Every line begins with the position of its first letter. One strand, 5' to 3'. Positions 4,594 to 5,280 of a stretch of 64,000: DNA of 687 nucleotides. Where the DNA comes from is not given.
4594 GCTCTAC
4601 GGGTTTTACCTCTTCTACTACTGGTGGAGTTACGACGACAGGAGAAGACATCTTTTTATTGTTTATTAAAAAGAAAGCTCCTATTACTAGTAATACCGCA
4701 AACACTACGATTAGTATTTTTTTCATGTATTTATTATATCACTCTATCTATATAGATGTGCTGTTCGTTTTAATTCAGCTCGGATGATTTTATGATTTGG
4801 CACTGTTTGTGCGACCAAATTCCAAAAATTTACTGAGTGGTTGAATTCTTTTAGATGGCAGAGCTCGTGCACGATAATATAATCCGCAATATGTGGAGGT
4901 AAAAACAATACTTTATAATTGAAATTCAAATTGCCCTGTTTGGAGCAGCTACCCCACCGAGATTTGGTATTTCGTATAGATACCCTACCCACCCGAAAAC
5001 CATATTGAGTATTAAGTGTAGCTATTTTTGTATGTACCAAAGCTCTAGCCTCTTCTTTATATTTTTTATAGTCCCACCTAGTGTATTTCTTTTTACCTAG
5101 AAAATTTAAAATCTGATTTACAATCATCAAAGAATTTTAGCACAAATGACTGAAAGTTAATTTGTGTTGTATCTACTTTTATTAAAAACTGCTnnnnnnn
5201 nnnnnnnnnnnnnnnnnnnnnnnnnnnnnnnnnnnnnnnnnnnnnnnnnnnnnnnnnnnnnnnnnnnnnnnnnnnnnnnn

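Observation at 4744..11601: Roughly 6 kb defence island bracketed by duplicated DUF45/YgjP-like metallopeptidase genes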

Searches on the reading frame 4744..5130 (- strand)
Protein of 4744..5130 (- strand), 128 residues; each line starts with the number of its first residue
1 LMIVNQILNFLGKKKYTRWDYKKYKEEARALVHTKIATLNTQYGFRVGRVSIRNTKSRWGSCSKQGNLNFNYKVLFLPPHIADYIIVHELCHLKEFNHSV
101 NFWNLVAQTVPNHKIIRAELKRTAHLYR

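Call 6: search_protein_families(library=pfam, proteins=[window:4744-5130:-], max_evalue=0.01)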
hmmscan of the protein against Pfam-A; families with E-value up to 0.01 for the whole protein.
window:4744-5130:- (128 aa): 2 families
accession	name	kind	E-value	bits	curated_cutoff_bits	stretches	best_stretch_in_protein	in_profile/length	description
PF01863.23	YgjP-like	-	2e-36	126.4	26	1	22-122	106-206/207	YgjP-like, metallopeptidase domain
PF08325.16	WLM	-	0.0086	16.6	26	0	76-111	77-112/190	WLM domain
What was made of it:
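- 4744..5130 (-): DUF45 copy A: a 127/128-aa minimal HExxH metallopeptidase (YgjP-like, C-terminal half of the profile only). This is the copy with many orthologs in related genomes. Pfam PF01863 at 126 bits, profile positions 106-206 of 207 (call 6).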

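Call 11: find_encoding_contigs(protein=window:4744-5130:-, flank=10000, max_places=10)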
Protein window:4744-5130:- (128 aa): no gene with exactly this product is on record in the collection.

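Call 13: find_encoding_contigs(protein=window:4744-5127:-, flank=10000, max_places=10)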
Protein window:4744-5127:- (127 aa): no gene with exactly this product is on record in the collection.
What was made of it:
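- Tried and rejected: Not on record (calls 11, 13).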

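Call 15: find_related_loci(query=window:4744-5127:-, collection=metagenome_contigs, flank=10000)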
Query window:4744-5127:- (127 aa) in metagenome_contigs; peptide patterns used: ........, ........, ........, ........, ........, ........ (x = any residue, [..] = any of these).
600 stretches matched a pattern (row limit reached: there are more); 487 encode a relative of the query (tblastn E <= 1e-3); the best 80 are kept; 80 distinct loci.
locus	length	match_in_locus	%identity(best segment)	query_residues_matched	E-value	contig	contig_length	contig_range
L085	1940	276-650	72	4-127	1e-61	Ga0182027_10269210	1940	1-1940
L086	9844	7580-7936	73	2-121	7e-57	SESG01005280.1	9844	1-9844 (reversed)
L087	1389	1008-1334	75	13-121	1e-57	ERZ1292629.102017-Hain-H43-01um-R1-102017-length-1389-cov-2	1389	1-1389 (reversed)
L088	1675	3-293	80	31-127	5e-55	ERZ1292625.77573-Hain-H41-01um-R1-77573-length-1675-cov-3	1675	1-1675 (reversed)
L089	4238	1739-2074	63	16-127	2e-49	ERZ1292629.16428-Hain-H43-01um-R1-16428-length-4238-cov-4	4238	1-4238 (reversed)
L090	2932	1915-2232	62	16-121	8e-47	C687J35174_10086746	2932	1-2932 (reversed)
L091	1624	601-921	64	15-121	2e-47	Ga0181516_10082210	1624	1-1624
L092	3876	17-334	62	16-121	2e-46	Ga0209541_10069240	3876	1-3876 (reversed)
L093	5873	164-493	63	11-120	2e-45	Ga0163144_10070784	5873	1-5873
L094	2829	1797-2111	67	17-121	3e-45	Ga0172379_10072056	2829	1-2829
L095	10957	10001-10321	64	20-126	3e-45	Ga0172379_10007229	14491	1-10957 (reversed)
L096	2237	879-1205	66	12-120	4e-45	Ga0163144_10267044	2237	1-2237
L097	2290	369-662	66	23-120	8e-45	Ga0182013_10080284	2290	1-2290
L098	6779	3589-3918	58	14-123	4e-44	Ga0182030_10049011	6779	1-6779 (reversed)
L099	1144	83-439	59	2-120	1e-45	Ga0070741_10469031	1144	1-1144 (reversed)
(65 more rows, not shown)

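Call 20: search_protein_families(library=ncbifam, proteins=[window:4744-5130:-], max_evalue=0.01)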
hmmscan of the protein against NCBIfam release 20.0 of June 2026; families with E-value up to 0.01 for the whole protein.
window:4744-5130:- (128 aa): 1 family
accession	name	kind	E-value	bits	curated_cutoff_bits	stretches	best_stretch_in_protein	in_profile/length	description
NF049849.1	HEXXH_WD0702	equivalog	0.0072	16.1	125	1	42-112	44-115/223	WD_0702 family putative metalloprotease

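Call 21: search_protein_families(library=padloc, proteins=[window:4744-5130:-], max_evalue=0.01)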
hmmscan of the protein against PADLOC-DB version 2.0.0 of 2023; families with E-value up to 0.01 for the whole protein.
window:4744-5130:- (128 aa): 0 families

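Call 36: find_homologous_proteins(query=window:4744-5127:-, max_evalue=1e-20)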
Query window:4744-5127:- (127 aa): 5815 proteins with E <= 1e-20 among 8000 candidates; the best 120 are listed.
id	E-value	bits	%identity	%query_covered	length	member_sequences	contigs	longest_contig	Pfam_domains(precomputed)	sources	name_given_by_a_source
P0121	1.3e-72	260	88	100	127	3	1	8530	PF01863.24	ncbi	-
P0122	1.8e-70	253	89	96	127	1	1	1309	PF01863.24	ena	-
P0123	2.0e-68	246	84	100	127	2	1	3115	PF01863.24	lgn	-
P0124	3.2e-68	245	81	100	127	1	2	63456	PF01863.24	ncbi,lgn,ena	-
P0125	9.6e-68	244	82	100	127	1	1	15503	PF01863.24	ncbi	-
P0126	3.0e-67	242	84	100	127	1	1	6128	PF01863.24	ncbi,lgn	-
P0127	1.6e-66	240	83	100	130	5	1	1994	PF01863.24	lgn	-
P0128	1.7e-66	240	83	100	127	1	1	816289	PF01863.24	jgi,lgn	jgi:predicted metal-dependent hydrolase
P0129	1.7e-66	240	83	100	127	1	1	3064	PF01863.24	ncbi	-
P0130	3.7e-66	239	82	100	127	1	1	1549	PF01863.24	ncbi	-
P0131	6.8e-66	238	81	100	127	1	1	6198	PF01863.24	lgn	-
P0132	8.1e-66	238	82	99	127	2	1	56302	PF01863.24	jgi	-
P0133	1.4e-65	237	80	100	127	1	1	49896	PF01863.24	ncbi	-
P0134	4.8e-65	235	81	100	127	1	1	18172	PF01863.24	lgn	-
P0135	7.1e-65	235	78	100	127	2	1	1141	PF01863.24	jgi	jgi:predicted metal-dependent hydrolase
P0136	1.6e-63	230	81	100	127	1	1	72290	PF01863.24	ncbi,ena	-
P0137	1.5e-62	227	80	100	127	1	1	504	PF01863.24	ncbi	-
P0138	5.4e-62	225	75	100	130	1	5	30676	PF01863.24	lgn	-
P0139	2.1e-61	223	76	98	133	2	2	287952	PF01863.24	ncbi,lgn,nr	ncbi:MAG: M48 family metallopeptidase [Patescibacteria group bacterium]|nr:M48 family metallopeptida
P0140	5.8e-61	222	75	100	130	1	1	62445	PF01863.24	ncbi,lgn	-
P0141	7.2e-61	222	81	84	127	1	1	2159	PF01863.24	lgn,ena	-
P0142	2.8e-57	210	72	100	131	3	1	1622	PF01863.24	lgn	-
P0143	6.7e-55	202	73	94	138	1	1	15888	PF01863.24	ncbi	-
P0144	6.8e-55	202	74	91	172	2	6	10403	PF01863.24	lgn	-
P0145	7.6e-55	202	76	91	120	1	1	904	PF01863.24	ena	-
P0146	2.1e-54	201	76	86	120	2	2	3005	PF08325.17,PF01863.24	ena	-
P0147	3.4e-54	200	78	86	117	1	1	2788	PF01863.24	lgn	-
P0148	6.8e-54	199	74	90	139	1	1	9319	PF01863.24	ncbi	-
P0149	8.0e-53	196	74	86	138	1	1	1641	PF01863.24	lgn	-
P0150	2.7e-52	194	72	86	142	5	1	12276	PF01863.24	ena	-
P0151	3.0e-52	194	72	91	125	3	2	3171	PF01863.24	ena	-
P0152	8.3e-52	192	72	86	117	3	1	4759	PF01863.24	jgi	-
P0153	5.2e-50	187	69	90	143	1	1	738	PF01863.24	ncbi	-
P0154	8.4e-49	183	72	86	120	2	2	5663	PF01863.24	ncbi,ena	-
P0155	9.3e-49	183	68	88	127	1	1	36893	PF01863.24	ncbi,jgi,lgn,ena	ncbi:MAG: M48 family metallopeptidase [bacterium]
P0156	1.7e-48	182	83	73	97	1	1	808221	PF01863.24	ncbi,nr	ncbi:M48 family metallopeptidase [Candidatus Nomurabacteria bacterium]|nr:MAG: M48 family metallopep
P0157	8.1e-45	170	67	88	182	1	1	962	PF01863.24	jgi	jgi:predicted metal-dependent hydrolase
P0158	1.3e-44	169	70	80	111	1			PF01863.24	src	-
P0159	1.9e-44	169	77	76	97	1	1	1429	PF01863.24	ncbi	-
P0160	1.2e-43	166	67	80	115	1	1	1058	PF01863.24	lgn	-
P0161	4.9e-43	164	66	84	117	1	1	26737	PF01863.24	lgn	-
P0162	7.6e-43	163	64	87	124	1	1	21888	PF01863.24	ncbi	-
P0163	1.3e-42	163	62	88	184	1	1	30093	PF01863.24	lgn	-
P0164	1.7e-42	162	63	85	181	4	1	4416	PF01863.24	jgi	jgi:predicted metal-dependent hydrolase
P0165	2.1e-42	162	62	87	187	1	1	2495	PF01863.24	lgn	-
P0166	2.5e-42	162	63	88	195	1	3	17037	PF01863.24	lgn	-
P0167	2.7e-42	162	63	87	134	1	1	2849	PF01863.24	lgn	-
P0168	2.8e-42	162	61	90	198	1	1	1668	PF01863.24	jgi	jgi:predicted metal-dependent hydrolase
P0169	3.2e-42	161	66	82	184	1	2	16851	PF01863.24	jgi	jgi:predicted metal-dependent hydrolase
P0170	4.1e-42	161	72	72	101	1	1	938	PF01863.24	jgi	jgi:predicted metal-dependent hydrolase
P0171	5.2e-42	161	67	83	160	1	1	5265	PF01863.24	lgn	-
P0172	5.4e-42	161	61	90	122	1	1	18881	PF01863.24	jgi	jgi:predicted metal-dependent hydrolase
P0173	6.2e-42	160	64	83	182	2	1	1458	PF01863.24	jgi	jgi:predicted metal-dependent hydrolase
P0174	6.4e-42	160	63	81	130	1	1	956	PF01863.24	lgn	-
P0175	6.5e-42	160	66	83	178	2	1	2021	PF01863.24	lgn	-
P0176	8.2e-42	160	66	80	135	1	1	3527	PF01863.24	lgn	-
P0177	8.6e-42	160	65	87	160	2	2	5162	PF01863.24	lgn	-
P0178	9.3e-42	160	64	84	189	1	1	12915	PF01863.24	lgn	-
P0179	9.5e-42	160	64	84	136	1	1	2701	PF01863.24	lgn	-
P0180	9.9e-42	160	64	84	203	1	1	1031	PF01863.24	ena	-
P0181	1.0e-41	160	65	83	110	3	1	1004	PF01863.24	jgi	jgi:predicted metal-dependent hydrolase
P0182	1.1e-41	160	65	87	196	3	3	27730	PF01863.24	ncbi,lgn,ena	-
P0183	1.1e-41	160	64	85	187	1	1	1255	PF01863.24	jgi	jgi:predicted metal-dependent hydrolase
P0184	1.1e-41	160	66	78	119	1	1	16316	PF01863.24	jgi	jgi:predicted metal-dependent hydrolase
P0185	1.1e-41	160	65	83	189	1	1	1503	PF01863.24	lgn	-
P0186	1.2e-41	160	70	77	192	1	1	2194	PF01863.24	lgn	-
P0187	1.5e-41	159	67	84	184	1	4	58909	PF01863.24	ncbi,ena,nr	ncbi:M48 family metallopeptidase [Candidatus Parcubacteria bacterium]|nr:M48 family metallopeptidase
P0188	1.5e-41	159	69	76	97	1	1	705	PF01863.24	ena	-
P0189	1.6e-41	159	64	84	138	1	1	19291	PF01863.24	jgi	-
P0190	1.7e-41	159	62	83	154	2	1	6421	PF01863.24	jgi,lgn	-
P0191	1.8e-41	159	63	86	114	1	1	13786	PF01863.24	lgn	-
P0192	1.9e-41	159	65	82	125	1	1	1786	PF01863.24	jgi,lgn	jgi:hypothetical protein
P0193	2.0e-41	159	62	94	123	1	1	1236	PF01863.24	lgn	-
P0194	2.0e-41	159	62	87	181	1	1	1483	PF08325.17,PF01863.24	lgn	-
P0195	2.1e-41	159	63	88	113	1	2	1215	PF01863.24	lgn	-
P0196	2.2e-41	159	71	76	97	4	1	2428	PF01863.24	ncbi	-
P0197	2.3e-41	159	64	84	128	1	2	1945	PF01863.24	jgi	jgi:predicted metal-dependent hydrolase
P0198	2.7e-41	158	65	82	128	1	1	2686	PF01863.24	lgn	-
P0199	2.7e-41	158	65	82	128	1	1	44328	PF01863.24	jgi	jgi:hypothetical protein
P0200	2.8e-41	158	66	83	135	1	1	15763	PF01863.24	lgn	-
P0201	3.5e-41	158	64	85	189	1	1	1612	PF01863.24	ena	-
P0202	3.6e-41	158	64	86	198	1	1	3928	PF01863.24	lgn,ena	-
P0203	4.5e-41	158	61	94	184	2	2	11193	PF01863.24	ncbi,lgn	-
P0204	6.4e-41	157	62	89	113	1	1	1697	PF01863.24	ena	-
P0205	6.4e-41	157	63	87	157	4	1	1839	PF01863.24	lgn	-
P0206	6.7e-41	157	64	81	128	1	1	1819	PF01863.24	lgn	-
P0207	6.7e-41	157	66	81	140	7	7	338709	PF01863.24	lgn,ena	-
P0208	7.5e-41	157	64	83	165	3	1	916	PF01863.24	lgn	-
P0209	8.0e-41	157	60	90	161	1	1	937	PF01863.24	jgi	jgi:predicted metal-dependent hydrolase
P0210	8.6e-41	157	67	83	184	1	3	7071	PF01863.24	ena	-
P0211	8.7e-41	157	64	81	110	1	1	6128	PF01863.24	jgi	jgi:predicted metal-dependent hydrolase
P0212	9.7e-41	157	60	89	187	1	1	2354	PF01863.24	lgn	-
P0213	1.0e-40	157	61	86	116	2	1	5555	PF01863.24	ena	-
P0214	1.1e-40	156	62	83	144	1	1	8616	PF01863.24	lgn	-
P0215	1.2e-40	156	66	81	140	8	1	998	PF01863.24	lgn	-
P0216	1.3e-40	156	65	80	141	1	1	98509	PF01863.24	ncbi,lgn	-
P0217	1.3e-40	156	58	87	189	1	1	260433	PF01863.24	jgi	jgi:hypothetical protein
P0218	1.4e-40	156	63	83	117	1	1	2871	PF01863.24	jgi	jgi:predicted metal-dependent hydrolase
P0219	1.5e-40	156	63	83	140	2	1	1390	PF01863.24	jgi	jgi:predicted metal-dependent hydrolase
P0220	1.5e-40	156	68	79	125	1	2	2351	PF01863.24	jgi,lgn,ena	-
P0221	1.5e-40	156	61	88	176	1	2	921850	PF01863.24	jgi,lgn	jgi:predicted metal-dependent hydrolase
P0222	1.5e-40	156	64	88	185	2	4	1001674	PF01863.24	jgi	jgi:predicted metal-dependent hydrolase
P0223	1.8e-40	156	60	84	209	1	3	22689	PF01863.24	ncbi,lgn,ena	-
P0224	1.8e-40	156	62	74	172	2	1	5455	PF01863.24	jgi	-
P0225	1.8e-40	156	67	80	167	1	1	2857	PF01863.24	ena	-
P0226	1.9e-40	156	63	83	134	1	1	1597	PF01863.24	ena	-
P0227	1.9e-40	156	64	84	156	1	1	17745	PF01863.24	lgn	-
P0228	2.1e-40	156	63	83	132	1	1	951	PF01863.24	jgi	jgi:predicted metal-dependent hydrolase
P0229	2.1e-40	156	62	87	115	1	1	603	PF01863.24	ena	-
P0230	2.1e-40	156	63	84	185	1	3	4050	PF01863.24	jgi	jgi:predicted metal-dependent hydrolase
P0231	2.3e-40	155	63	82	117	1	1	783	PF01863.24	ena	-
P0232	2.3e-40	155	64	82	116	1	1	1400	PF01863.24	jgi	jgi:predicted metal-dependent hydrolase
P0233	2.5e-40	155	64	82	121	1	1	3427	PF01863.24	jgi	jgi:predicted metal-dependent hydrolase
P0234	2.8e-40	155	64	80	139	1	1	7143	PF01863.24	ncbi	-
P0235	3.2e-40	155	60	87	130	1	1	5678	PF01863.24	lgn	-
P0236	3.5e-40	155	67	74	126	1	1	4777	PF01863.24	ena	-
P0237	4.0e-40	155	61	91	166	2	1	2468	PF01863.24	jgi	jgi:predicted metal-dependent hydrolase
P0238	4.1e-40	155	62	83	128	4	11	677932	PF01863.24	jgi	jgi:predicted metal-dependent hydrolase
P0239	4.2e-40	155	62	91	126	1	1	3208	PF01863.24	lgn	-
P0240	4.2e-40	155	64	84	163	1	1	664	PF01863.24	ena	-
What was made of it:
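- Closest known: YgjP-like / DUF45. Same: Strong Pfam match, HExxH motif followed by a downstream Glu (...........), and the same annotation on relatives (calls 6, 36).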

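Call 38: find_encoding_contigs(protein=P0121, flank=10000, max_places=3)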
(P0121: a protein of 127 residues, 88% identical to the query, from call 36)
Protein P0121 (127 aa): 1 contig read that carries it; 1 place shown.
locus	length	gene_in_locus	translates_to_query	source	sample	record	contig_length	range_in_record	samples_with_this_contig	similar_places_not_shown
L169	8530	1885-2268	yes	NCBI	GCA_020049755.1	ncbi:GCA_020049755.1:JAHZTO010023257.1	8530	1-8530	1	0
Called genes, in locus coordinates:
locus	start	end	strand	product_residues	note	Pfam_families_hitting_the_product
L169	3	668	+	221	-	?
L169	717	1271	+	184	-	PF00730:HhH-GPD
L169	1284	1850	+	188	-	-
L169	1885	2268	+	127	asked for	PF01863:YgjP-like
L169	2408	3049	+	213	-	PF04832:SOUL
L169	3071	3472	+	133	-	PF09945:DUF2177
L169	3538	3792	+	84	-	PF00581:Rhodanese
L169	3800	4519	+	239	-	PF01988:VIT1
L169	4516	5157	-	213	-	PF00300:His_Phos_1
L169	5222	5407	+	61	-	PF18930:DUF5679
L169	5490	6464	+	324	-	PF00389:2-Hacid_dh, PF02826:2-Hacid_dh_C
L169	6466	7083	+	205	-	PF00300:His_Phos_1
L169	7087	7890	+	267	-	PF00224:PK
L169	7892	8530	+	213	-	?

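Call 39: find_encoding_contigs(protein=P0128, flank=10000, max_places=3)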
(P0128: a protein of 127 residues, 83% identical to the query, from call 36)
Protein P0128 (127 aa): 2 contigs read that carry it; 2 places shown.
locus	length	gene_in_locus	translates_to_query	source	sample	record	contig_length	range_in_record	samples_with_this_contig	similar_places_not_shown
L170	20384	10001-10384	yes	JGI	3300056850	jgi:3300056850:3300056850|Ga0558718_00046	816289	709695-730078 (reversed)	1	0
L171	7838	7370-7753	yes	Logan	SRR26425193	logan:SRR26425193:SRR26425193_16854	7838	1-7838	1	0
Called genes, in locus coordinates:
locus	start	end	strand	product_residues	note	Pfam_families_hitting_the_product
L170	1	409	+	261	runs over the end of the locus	-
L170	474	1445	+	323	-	-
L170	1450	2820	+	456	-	PF02874:ATP-synt_ab_N, PF00006:ATP-synt_ab, PF22919:ATP-synt_VA_C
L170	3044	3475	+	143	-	PF02823:ATP-synt_DE_N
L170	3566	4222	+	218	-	-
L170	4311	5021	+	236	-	-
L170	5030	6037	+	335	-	-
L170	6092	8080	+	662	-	PF02086:MethyltransfD12, PF03602:Cons_hypoth95 (faint), PF02086:MethyltransfD12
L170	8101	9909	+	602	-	PF09491:RE_AlwI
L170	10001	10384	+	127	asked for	PF01863:YgjP-like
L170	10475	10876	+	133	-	PF13564:DoxX_2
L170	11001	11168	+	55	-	-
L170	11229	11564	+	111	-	-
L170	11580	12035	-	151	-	-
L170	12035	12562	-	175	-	PF27765:UCP032817-like, PF07173:GRDP-like (weak)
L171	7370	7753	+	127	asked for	PF01863:YgjP-like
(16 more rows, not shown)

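Call 41: find_encoding_contigs(protein=P0137, flank=10000, max_places=5)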
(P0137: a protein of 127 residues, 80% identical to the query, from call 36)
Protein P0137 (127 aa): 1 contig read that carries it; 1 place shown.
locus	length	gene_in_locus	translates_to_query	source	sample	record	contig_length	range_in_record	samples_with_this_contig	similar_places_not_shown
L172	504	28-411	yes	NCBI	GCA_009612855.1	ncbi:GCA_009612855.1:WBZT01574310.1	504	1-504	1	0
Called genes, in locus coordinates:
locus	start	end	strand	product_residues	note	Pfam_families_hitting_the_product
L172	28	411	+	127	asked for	PF01863:YgjP-like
